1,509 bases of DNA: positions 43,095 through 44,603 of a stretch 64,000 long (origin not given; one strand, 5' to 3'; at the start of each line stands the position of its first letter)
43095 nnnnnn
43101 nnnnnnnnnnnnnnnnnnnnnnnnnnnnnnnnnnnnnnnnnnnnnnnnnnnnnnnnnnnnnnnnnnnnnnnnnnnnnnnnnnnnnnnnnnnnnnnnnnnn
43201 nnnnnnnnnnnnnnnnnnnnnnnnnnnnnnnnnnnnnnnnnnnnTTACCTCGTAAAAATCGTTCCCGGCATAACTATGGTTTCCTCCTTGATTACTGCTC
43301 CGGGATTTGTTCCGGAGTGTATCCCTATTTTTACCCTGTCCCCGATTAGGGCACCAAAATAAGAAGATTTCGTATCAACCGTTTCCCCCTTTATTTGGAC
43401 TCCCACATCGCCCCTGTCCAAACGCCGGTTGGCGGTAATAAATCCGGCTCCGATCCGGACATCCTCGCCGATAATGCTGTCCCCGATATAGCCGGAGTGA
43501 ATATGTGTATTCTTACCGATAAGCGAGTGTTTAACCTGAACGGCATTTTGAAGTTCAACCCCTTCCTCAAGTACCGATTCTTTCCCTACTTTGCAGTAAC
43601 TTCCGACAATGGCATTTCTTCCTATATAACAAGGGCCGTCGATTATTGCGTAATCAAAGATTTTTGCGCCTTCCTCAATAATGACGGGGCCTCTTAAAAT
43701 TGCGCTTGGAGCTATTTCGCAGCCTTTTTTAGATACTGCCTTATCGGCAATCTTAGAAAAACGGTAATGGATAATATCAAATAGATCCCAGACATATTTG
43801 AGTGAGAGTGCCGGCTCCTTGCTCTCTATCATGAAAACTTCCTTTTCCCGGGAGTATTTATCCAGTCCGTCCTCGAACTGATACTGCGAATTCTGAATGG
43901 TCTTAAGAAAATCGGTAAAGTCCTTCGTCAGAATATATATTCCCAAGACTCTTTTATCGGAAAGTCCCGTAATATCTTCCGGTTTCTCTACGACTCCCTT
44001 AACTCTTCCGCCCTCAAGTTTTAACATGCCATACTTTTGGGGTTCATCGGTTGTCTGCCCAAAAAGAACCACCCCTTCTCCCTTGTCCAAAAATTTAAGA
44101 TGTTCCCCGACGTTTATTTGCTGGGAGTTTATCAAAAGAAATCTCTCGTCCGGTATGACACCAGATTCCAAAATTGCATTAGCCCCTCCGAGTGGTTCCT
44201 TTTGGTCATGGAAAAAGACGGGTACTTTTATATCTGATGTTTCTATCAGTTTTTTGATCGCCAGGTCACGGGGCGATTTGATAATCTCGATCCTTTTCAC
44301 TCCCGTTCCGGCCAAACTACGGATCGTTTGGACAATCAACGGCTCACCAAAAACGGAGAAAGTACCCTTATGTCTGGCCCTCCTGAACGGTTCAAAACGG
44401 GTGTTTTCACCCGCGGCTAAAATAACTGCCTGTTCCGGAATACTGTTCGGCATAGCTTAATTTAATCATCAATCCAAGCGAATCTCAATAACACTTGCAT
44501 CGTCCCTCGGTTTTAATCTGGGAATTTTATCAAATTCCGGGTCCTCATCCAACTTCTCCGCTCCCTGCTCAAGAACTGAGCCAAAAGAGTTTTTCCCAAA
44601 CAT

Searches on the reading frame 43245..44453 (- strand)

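Call 68: search_protein_families(library=pfam, proteins=[window:43245-44453:-])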
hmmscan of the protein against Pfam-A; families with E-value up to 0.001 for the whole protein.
window:43245-44453:- (402 aa): 5 families
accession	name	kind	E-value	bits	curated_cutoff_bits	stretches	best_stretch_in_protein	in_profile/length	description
PF00483.29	NTP_transferase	-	2.8e-18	66.8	21.2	1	9-203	2-212/245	Nucleotidyl transferase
PF00132.30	Hexapep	-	1.7e-14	53.2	27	1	257-291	2-36/36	Bacterial transferase hexapeptide (six repeats)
PF25084.1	LbH_EIF2B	-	1.1e-10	41.9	54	1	242-338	7-103/105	EIF2B subunit epsilon LbH domain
PF12804.13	NTP_transf_3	-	2.9e-06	28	27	1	9-104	1-88/160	MobA-like NTP transferase domain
PF24894.1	Hexapep_GlmU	-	7.8e-05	23.2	23.3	0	292-340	18-66/104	GlmU-like, C-terminal hexapeptide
